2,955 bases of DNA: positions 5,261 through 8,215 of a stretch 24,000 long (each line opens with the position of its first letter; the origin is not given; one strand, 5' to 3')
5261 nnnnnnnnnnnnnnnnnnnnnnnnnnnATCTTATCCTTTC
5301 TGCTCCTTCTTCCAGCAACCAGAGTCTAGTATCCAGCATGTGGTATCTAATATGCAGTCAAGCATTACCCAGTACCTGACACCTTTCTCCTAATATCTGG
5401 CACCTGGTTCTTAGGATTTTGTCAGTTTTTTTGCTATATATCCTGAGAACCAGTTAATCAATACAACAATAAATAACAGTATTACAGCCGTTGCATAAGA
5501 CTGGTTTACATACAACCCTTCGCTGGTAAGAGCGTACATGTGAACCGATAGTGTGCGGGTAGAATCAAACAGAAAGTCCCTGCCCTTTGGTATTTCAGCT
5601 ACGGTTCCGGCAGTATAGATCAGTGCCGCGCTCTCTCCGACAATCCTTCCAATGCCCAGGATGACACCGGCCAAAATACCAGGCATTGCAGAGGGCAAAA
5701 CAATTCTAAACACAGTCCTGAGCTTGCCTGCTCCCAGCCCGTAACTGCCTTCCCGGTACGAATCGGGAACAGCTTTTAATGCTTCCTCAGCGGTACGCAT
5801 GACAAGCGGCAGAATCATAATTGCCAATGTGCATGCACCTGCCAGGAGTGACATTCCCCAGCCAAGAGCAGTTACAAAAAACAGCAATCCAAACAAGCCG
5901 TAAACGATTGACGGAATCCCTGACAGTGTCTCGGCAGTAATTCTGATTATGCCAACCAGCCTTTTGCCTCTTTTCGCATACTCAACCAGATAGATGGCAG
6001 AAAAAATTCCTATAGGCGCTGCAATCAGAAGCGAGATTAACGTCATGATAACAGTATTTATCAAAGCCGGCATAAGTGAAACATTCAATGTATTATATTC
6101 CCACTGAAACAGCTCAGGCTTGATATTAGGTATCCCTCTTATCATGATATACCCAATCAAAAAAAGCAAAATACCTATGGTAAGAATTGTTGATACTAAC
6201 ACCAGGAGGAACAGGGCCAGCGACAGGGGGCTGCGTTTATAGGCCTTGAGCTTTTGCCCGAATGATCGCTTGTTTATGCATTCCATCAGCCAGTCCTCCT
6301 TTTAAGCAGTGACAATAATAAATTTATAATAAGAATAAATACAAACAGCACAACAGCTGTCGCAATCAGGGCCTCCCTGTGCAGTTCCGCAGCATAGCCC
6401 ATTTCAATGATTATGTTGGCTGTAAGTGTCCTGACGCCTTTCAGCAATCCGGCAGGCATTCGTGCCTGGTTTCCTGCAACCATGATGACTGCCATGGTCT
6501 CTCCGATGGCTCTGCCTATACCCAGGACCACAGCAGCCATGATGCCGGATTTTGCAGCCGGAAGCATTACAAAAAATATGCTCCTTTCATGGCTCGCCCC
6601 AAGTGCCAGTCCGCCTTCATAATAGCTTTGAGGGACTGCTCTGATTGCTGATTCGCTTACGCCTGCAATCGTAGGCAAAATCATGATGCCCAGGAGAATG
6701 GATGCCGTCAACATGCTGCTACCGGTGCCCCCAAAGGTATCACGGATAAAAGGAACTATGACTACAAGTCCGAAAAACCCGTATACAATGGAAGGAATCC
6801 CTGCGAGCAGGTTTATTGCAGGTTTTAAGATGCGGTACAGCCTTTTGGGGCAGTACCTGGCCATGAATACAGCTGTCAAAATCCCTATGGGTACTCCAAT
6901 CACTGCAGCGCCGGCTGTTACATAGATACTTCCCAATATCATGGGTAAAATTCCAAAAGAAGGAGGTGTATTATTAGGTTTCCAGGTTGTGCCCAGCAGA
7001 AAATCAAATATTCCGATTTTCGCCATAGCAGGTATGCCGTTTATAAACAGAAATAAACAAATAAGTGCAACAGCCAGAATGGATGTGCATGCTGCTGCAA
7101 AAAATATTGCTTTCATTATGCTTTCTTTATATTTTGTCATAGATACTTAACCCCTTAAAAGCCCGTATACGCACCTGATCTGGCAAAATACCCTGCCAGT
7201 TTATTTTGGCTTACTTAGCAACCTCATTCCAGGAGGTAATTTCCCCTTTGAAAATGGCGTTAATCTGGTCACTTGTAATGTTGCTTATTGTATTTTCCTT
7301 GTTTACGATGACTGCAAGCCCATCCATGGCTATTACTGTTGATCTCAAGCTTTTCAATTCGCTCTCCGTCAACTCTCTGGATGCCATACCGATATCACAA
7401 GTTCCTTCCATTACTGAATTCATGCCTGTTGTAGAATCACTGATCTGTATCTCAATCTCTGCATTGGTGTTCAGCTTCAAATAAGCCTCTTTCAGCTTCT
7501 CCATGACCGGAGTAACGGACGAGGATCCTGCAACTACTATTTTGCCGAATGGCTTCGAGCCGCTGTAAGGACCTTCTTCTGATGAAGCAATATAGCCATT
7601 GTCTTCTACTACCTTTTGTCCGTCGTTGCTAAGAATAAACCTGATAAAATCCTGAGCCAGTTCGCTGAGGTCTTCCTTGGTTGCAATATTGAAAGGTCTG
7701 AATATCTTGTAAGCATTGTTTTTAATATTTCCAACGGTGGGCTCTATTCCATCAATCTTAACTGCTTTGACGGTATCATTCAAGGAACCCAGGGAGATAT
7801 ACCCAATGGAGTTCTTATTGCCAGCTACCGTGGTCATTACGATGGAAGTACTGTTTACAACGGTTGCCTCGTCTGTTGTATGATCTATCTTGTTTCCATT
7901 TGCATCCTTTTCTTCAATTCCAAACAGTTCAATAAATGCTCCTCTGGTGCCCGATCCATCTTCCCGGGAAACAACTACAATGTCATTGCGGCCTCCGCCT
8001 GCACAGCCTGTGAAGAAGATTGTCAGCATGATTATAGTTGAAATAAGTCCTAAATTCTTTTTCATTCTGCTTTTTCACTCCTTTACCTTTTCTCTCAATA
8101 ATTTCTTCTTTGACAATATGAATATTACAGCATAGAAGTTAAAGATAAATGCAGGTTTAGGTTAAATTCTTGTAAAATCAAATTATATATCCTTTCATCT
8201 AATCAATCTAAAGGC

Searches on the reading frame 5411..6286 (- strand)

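Call 16: search_protein_families(library=ncbifam, proteins=[window:5411-6286:-], max_evalue=0.00001)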
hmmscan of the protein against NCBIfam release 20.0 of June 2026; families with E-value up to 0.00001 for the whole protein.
window:5411-6286:- (291 aa): 19 families
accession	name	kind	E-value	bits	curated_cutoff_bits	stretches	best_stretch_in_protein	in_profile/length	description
TIGR00974.1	3a0107s02c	equivalog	4.2e-83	278.6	193.45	1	26-289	5-271/272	phosphate ABC transporter permease PstA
TIGR02138.1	phosphate_pstC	equivalog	1.1e-48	165.8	196.45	1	28-287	7-294/296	phosphate ABC transporter permease subunit PstC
NF008430.0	PRK11268.1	equivalog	2.3e-33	115.5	439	1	11-277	17-282/295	phosphate ABC transporter permease PstA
NF008435.0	PRK11275.1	equivalog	9.4e-21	74.2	502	2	143-290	166-314/319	phosphate ABC transporter permease PstC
TIGR02141.1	modB_ABC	equivalog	3.2e-15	56.3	182.6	1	78-277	3-200/208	molybdate ABC transporter permease subunit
NF006939.0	PRK09421.1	equivalog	4.4e-14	52.4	262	1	74-283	11-215/230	molybdate ABC transporter permease subunit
TIGR01581.1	Mo_ABC_porter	hypoth_equivalog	5e-14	52.3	210.3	1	72-275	20-220/225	ABC transporter permease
TIGR00969.1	3a0106s02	subfamily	2.6e-11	43.5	240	1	33-276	24-262/272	sulfate ABC transporter permease subunit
TIGR02139.1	permease_CysT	equivalog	3.4e-11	43.2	246.1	1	26-229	5-214/265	sulfate ABC transporter permease subunit CysT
TIGR01097.1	PhnE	equivalog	1.2e-10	41.3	216.7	1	23-211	11-191/252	phosphonate ABC transporter, permease protein PhnE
NF008208.0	PRK10971.1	equivalog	1.6e-10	40.9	415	1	23-230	10-223/277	sulfate/thiosulfate ABC transporter permease CysT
NF007047.0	PRK09500.1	equivalog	2.7e-10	40.3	326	1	61-214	45-195/257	spermidine/putrescine ABC transporter permease PotC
TIGR03262.1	PhnU2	equivalog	1.7e-09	36.9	593.25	1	24-206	282-468/546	putative 2-aminoethylphosphonate ABC transporter permease subunit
NF008049.0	PRK10782.1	subfamily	1.7e-08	34.4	212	1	73-221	11-163/217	methionine ABC transporter permease MetI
NF040839.1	tungstate_WtpB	equivalog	2.4e-08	33.9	340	1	35-225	5-203/251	tungstate ABC transporter permease WtpB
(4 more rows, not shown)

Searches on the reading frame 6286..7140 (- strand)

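Call 16: search_protein_families(library=ncbifam, proteins=[window:6286-7140:-], max_evalue=0.00001)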
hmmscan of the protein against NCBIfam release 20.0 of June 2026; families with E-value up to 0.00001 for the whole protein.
window:6286-7140:- (284 aa): 10 families
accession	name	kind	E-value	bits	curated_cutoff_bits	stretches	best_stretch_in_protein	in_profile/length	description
TIGR02138.1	phosphate_pstC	equivalog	4.3e-91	305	196.45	1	7-282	2-294/296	phosphate ABC transporter permease subunit PstC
TIGR00974.1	3a0107s02c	equivalog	1.7e-53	181.5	193.45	1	7-282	2-269/272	phosphate ABC transporter permease PstA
NF008435.0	PRK11275.1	equivalog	1.7e-32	112.8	502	2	140-275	167-304/319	phosphate ABC transporter permease PstC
NF008430.0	PRK11268.1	equivalog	3.9e-18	65.5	439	1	41-278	56-288/295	phosphate ABC transporter permease PstA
NF038017.1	ABC_perm1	subfamily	3.6e-14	53.2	100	1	73-248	7-169/184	ABC transporter permease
TIGR02141.1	modB_ABC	equivalog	2e-11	44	182.6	1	71-279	3-205/208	molybdate ABC transporter permease subunit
TIGR01581.1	Mo_ABC_porter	hypoth_equivalog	1.5e-09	37.7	210.3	1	71-270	26-220/225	ABC transporter permease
NF006939.0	PRK09421.1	equivalog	9.4e-08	31.7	262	1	68-276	12-220/230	molybdate ABC transporter permease subunit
NF008049.0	PRK10782.1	subfamily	3.2e-07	30.3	212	1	79-213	28-159/217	methionine ABC transporter permease MetI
TIGR03416.1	ABC_choXWV_perm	equivalog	5e-06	26.2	363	1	74-219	98-224/267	choline ABC transporter permease subunit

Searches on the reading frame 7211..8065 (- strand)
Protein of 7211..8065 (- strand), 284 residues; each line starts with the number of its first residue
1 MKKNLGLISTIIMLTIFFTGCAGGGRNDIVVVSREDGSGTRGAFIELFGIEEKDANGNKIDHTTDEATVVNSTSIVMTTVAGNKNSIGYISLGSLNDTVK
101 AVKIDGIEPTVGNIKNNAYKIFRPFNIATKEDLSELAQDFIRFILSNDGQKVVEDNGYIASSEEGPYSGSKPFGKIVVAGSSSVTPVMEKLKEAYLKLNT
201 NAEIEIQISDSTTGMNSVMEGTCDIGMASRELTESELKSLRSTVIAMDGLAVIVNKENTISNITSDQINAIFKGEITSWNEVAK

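Call 16: search_protein_families(library=ncbifam, proteins=[window:7211-8065:-], max_evalue=0.00001)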
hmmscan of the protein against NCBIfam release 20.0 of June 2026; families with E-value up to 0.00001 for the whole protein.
window:7211-8065:- (284 aa): 4 families
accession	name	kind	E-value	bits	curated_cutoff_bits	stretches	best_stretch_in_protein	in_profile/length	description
TIGR02136.1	ptsS_2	subfamily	3.9e-59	200.3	206.6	2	168-283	33-156/295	phosphate ABC transporter substrate-binding protein PstS family protein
TIGR04505.1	PtsS_plasma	equivalog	3.4e-14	53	175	2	175-272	30-111/334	phosphate ABC transporter substrate-binding protein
TIGR00975.1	3a0107s03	equivalog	4.5e-14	52.2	205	1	178-281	3-114/315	phosphate ABC transporter substrate-binding protein PstS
NF040786.1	LysR_Sec_metab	equivalog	6.6e-08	31.9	250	0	194-271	112-188/298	selenium metabolism-associated LysR family transcriptional regulator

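Call 48: find_encoding_contigs(protein=window:7211-8065:-, flank=10000, max_places=8)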
Protein window:7211-8065:- (284 aa): 1 contig read that carries it; 1 place shown.
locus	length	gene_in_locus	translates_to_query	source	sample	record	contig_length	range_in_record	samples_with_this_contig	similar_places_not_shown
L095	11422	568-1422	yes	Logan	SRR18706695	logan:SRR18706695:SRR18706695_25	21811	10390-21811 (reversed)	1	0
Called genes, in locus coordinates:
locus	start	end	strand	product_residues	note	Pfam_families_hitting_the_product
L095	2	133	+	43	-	?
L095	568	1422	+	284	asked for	PF12849:PBP_like_2, PF12727:PBP_like (faint), PF13531:SBP_bac_11 (faint), PF12849:PBP_like_2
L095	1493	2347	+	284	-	PF00528:BPD_transp_1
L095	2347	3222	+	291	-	PF00528:BPD_transp_1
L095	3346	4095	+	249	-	PF02463:SMC_N (faint), PF13175:AAA_15 (weak), PF00005:ABC_tran, PF13304:AAA_21 (weak)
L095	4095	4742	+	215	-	PF01895:PhoU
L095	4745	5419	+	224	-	PF00072:Response_reg, PF00486:Trans_reg_C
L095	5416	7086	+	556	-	PF00989:PAS, PF13188:PAS_8 (faint), PF13426:PAS_9 (weak), PF00512:HisKA, PF02518:HATPase_c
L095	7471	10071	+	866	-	PF00171:Aldedh, PF00465:Fe-ADH, PF13685:Fe-ADH_2 (weak), PF25137:ADH_Fe_C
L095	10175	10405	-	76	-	-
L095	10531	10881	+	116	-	-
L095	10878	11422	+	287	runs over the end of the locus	PF00571:CBS, PF00990:GGDEF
